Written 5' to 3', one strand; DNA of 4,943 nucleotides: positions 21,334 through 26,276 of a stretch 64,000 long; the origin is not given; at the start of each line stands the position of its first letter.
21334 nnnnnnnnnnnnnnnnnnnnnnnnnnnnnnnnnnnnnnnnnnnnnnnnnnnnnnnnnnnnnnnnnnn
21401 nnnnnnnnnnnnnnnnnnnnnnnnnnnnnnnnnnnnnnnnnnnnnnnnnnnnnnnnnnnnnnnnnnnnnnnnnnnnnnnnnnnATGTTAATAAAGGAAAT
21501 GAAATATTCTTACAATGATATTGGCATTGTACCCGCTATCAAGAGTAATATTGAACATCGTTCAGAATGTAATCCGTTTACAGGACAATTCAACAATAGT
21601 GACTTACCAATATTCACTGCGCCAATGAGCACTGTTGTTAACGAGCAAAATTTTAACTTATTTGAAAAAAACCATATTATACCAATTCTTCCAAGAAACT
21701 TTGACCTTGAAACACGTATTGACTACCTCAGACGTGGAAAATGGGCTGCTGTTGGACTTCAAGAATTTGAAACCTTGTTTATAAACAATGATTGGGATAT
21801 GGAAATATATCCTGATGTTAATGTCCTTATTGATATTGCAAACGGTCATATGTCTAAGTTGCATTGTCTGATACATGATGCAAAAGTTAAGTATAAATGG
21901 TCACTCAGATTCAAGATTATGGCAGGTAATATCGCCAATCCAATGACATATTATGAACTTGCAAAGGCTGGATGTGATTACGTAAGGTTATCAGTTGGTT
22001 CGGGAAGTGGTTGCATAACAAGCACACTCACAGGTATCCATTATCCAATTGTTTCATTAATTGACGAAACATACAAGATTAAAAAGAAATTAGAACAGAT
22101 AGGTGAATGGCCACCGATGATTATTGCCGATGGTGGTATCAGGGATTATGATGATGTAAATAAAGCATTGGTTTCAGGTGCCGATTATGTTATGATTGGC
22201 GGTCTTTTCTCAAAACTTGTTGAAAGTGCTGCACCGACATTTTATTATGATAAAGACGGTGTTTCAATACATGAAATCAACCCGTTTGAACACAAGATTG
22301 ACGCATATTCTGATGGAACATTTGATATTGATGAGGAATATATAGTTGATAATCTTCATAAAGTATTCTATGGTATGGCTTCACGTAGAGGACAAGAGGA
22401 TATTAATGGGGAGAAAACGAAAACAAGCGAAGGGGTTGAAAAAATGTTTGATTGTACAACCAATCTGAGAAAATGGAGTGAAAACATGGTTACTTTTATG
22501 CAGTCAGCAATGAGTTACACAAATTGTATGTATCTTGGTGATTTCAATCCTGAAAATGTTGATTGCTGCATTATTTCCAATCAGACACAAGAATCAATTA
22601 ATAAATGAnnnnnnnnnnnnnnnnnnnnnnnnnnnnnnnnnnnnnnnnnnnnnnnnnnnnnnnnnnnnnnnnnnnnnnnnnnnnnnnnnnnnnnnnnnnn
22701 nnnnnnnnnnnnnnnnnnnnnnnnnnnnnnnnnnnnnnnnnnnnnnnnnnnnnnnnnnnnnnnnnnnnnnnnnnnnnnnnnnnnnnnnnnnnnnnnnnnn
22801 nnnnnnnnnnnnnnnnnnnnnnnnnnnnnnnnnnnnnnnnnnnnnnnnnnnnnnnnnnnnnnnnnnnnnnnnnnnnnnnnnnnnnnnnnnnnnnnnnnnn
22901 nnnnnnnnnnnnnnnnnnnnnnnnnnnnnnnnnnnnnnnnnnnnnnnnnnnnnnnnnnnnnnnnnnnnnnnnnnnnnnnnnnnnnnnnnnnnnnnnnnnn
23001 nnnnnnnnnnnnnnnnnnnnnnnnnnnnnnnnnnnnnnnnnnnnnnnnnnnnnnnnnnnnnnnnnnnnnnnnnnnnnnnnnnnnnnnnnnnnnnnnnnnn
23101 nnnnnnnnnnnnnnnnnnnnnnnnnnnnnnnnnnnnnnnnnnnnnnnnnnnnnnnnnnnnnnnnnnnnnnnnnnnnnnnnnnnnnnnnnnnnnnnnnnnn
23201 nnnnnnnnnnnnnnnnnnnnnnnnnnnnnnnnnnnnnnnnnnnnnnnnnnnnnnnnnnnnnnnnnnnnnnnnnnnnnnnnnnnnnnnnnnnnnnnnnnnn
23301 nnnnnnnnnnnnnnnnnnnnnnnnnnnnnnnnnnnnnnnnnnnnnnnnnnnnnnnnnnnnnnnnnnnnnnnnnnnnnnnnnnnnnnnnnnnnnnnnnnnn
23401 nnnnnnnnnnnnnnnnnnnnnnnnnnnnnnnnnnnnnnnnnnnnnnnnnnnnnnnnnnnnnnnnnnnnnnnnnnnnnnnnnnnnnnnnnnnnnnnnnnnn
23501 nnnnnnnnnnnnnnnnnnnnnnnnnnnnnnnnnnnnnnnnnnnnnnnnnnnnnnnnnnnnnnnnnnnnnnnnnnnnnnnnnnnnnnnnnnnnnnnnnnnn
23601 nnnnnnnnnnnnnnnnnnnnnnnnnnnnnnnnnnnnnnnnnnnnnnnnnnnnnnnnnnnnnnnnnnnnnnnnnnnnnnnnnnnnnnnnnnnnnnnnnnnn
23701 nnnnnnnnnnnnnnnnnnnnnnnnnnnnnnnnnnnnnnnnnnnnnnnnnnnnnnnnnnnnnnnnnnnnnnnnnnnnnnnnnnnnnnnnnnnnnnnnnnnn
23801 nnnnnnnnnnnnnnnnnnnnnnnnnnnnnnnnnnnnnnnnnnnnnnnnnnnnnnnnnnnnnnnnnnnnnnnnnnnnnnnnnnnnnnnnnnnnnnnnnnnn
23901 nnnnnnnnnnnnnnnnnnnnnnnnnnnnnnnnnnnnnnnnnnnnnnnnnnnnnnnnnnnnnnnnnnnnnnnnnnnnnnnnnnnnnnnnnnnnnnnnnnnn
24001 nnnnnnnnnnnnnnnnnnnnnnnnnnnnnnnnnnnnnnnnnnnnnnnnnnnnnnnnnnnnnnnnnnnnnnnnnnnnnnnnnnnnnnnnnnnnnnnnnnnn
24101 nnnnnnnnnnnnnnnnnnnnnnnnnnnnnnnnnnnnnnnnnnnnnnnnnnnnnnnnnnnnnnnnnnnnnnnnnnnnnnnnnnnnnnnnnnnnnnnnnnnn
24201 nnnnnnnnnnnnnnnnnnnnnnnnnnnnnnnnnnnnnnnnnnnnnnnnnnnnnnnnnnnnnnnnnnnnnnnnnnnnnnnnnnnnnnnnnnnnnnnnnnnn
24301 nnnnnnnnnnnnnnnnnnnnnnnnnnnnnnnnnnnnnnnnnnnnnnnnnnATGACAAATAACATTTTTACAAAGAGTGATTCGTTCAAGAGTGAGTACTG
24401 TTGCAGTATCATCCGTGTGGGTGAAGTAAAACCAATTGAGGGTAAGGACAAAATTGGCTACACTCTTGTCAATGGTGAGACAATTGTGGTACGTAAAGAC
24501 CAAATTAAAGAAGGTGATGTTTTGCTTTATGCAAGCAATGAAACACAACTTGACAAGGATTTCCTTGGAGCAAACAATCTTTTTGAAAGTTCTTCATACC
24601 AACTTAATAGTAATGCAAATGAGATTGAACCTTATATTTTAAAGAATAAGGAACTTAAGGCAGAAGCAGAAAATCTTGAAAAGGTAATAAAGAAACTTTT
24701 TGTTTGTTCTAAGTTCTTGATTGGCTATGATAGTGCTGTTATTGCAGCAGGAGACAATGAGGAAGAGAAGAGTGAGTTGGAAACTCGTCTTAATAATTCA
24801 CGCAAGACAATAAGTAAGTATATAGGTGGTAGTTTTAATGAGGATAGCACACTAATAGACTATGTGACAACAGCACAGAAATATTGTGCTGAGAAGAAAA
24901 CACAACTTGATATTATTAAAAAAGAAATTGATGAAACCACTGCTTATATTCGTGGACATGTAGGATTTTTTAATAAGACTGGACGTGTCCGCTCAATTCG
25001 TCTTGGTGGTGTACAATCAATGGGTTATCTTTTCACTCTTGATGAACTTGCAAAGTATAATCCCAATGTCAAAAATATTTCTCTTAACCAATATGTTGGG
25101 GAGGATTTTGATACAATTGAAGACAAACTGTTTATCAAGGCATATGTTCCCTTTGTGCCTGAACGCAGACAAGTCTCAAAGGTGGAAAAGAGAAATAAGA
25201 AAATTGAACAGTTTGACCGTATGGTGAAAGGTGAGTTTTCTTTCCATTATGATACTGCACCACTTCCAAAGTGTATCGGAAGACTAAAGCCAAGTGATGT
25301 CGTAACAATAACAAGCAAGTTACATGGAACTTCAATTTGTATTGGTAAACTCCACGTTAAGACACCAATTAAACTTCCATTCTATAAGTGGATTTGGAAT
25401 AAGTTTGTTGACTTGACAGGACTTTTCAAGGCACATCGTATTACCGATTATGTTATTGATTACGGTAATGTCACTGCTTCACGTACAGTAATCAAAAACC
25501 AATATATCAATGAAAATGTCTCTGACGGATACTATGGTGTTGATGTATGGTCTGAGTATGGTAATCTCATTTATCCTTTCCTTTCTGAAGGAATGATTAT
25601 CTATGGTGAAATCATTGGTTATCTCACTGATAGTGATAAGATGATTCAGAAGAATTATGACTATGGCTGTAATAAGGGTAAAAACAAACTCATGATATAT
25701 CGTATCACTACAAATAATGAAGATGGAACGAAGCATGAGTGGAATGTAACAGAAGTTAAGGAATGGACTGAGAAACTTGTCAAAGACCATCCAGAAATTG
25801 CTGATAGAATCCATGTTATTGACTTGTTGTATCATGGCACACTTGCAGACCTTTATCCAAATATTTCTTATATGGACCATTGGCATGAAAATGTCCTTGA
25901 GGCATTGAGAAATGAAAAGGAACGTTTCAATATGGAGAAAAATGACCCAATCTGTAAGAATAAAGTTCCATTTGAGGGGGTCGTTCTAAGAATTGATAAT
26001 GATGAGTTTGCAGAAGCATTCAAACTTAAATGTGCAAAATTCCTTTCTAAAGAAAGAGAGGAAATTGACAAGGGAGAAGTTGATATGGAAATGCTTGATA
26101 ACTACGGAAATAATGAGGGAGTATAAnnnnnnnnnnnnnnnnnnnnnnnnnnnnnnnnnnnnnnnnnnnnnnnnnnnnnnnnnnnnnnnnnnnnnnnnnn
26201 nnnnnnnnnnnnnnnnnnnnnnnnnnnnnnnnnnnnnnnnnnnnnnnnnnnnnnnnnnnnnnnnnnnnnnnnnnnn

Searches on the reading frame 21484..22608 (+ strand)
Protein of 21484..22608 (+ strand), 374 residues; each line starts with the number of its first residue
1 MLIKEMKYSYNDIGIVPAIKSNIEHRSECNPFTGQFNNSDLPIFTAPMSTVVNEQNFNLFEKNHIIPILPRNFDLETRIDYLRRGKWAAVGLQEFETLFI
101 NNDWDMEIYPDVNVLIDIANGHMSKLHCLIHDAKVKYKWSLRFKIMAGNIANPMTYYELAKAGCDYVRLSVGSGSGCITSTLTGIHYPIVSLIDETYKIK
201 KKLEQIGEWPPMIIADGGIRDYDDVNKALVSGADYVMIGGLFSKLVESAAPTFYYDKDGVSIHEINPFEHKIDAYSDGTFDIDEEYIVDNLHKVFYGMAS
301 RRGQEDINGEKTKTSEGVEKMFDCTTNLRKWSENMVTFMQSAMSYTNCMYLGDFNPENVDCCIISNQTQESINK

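Call 11: search_protein_families(library=pfam, proteins=[window:21484-22608:+], max_evalue=0.001)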
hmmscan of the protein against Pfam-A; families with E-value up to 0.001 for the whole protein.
window:21484-22608:+ (374 aa): 2 families
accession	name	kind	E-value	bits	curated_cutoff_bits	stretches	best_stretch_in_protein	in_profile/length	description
PF00478.31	IMPDH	-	1.5e-32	113.4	25.6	1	114-256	120-253/345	IMP dehydrogenase / GMP reductase domain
PF01070.24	FMN_dh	-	1.5e-06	27.9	24.9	1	199-241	266-304/350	FMN-dependent dehydrogenase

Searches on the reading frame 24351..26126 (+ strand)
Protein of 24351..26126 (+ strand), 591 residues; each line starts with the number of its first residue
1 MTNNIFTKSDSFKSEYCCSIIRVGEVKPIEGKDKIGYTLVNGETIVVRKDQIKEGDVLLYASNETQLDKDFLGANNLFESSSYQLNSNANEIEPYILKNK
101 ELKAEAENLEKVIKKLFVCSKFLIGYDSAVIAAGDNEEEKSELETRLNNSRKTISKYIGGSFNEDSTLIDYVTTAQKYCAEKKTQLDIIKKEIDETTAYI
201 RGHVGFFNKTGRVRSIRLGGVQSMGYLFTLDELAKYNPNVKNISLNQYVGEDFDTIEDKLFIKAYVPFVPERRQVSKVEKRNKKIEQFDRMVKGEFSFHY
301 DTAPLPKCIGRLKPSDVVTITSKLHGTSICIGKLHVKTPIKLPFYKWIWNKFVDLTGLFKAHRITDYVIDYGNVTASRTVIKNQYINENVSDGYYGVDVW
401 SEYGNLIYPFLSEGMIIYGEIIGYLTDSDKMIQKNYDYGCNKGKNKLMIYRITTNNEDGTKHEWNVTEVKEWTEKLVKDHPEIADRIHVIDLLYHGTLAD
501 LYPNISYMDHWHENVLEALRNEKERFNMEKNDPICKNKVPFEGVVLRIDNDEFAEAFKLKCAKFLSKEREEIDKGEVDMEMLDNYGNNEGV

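Call 11: search_protein_families(library=pfam, proteins=[window:24351-26126:+], max_evalue=0.001)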
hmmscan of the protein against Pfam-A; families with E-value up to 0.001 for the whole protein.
window:24351-26126:+ (591 aa): 2 families
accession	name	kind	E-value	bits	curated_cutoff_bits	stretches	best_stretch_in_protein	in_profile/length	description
PF09414.15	RNA_ligase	-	5e-08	33.7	27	1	318-556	3-162/171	RNA ligase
PF21189.3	PHA02142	-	5.1e-05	24.1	27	1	19-66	3-50/92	PHA02142 OB-fold domain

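Call 66: search_protein_families(library=ncbifam, proteins=[window:24351-26126:+], max_evalue=0.01)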
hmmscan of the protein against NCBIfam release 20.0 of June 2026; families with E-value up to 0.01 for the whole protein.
window:24351-26126:+ (591 aa): 1 family
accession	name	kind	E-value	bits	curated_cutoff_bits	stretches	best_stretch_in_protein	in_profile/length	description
TIGR02306.1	RNA_lig_DRB0094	equivalog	0.00063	18.7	151.15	0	209-330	73-173/341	RNA ligase (ATP)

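Call 71: search_protein_families(library=phrogs, proteins=[window:24351-26126:+], max_evalue=0.00001)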
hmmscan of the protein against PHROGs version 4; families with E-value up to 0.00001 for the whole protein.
window:24351-26126:+ (591 aa): 1 family
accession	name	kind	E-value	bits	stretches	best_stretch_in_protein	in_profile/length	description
phrog_968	-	DNA, RNA and nucleotide metabolism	5.2e-39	135.3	2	209-574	86-398/398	RNA ligase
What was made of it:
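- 24351..26126 (+): RNA ligase (591 aa), part of the window's dispersed RNA-repair set. Pfam PF09414 and PHA02142 OB domain (call 11); PHROG 968 RNA ligase 5.2e-39 (call 71).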
